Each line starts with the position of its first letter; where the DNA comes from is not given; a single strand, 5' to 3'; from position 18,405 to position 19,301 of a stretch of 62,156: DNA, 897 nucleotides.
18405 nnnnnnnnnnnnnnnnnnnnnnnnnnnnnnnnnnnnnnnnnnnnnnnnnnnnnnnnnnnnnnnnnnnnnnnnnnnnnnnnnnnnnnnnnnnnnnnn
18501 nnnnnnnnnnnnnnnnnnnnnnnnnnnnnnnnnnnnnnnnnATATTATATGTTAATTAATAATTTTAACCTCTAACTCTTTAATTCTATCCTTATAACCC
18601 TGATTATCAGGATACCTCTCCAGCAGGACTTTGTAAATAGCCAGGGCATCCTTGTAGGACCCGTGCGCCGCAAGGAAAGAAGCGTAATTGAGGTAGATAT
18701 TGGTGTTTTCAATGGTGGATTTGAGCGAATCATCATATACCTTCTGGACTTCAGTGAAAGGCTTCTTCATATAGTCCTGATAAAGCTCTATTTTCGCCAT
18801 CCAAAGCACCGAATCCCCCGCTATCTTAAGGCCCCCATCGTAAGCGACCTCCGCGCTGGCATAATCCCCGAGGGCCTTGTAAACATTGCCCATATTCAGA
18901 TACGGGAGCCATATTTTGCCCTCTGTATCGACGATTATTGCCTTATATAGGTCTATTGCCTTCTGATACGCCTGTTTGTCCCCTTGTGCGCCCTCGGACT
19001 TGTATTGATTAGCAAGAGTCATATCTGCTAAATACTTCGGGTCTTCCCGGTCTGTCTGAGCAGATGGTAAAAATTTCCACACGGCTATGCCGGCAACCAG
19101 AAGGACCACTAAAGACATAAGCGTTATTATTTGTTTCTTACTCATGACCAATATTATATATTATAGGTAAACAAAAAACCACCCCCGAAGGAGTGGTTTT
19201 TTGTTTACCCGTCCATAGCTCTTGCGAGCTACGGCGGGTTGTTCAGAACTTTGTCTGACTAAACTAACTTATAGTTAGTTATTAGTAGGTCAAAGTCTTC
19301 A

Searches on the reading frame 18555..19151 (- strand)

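Call 68: search_protein_families(library=pfam, proteins=[window:18555-19151:-], max_evalue=0.00001)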
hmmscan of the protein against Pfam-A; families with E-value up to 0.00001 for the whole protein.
window:18555-19151:- (199 aa): 3 families
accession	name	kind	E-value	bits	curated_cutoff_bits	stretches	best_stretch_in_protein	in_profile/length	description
PF13428.12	TPR_14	-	6.3e-10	39.2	23.5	0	151-184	2-35/44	Tetratricopeptide repeat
PF14559.12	TPR_19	-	1.5e-07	32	25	0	148-186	23-61/68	Tetratricopeptide repeat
PF07719.23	TPR_2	-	1.4e-06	28.4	27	0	84-111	4-31/34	Tetratricopeptide repeat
